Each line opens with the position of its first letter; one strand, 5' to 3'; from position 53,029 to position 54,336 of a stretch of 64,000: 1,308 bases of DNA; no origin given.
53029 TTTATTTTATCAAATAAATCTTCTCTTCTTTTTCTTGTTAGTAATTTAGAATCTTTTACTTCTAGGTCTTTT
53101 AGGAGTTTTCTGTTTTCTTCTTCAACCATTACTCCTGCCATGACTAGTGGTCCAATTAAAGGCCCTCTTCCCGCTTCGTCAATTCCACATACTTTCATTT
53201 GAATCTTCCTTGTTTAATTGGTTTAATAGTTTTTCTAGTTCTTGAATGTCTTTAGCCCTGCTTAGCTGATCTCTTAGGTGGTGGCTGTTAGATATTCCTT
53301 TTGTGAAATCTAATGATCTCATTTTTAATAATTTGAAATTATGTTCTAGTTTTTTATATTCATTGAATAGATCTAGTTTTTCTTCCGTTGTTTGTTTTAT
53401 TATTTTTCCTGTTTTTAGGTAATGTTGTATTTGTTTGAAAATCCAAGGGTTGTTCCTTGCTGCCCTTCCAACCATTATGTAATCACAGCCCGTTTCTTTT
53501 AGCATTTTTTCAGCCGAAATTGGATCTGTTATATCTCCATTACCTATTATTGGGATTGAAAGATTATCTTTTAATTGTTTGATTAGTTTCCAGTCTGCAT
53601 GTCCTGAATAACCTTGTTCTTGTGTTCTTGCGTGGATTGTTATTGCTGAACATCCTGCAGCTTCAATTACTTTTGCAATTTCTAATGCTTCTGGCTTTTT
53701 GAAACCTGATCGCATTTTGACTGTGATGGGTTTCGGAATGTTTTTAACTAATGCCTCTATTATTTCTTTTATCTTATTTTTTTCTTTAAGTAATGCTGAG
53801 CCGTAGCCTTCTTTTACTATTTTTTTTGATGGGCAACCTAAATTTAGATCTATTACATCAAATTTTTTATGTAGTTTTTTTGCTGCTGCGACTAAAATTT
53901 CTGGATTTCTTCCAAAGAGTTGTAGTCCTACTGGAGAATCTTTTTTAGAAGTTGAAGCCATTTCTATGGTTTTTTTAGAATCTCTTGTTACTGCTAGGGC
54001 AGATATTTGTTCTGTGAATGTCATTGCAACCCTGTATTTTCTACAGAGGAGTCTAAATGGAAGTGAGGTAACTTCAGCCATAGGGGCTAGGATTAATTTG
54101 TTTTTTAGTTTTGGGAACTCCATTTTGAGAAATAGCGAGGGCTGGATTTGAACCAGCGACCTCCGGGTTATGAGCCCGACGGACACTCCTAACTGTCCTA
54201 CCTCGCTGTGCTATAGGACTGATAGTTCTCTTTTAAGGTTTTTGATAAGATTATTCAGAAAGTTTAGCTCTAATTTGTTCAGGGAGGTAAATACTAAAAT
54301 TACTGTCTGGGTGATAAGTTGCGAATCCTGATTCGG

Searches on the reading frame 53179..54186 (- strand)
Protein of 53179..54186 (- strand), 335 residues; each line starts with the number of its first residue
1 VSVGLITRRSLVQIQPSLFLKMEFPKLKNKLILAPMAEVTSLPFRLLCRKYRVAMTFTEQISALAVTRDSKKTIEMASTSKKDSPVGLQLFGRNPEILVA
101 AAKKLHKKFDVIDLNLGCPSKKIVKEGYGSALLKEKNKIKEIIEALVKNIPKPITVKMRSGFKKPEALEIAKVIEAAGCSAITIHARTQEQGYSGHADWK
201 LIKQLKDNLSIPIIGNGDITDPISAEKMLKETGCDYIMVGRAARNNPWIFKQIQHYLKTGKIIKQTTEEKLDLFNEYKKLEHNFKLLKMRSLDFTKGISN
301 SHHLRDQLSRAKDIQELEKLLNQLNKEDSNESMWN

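Call 3: search_protein_families(library=pfam, proteins=[window:53179-54186:-], max_evalue=0.1)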
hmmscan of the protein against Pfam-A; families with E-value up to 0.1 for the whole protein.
window:53179-54186:- (335 aa): 8 families
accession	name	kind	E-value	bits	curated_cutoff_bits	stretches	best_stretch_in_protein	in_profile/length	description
PF01207.24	Dus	-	9.1e-84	281.6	20.4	1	32-327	1-295/311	Dihydrouridine synthase (Dus)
PF01180.27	DHO_dh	-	1.3e-06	28.3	27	1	81-258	92-288/291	Dihydroorotate dehydrogenase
PF04131.20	NanE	-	0.0033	17.1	27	1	143-244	81-177/192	Putative N-acetylmannosamine-6-phosphate epimerase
PF03740.19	PdxJ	-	0.0045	16.6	24.5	1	149-192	5-48/234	Pyridoxal phosphate biosynthesis protein PdxJ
PF00977.27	His_biosynth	-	0.0063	16.4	23.6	1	168-258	32-120/228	Histidine biosynthesis protein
PF00724.26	Oxidored_FMN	-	0.011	15.5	27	1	183-258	262-340/342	NADH:flavin oxidoreductase / NADH oxidase family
PF01680.23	SOR_SNZ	-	0.013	15.7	27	1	169-237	24-96/207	SOR/SNZ family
PF13378.12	MR_MLE_C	-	0.078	13.1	29.4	0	141-239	32-125/219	Enolase C-terminal domain-like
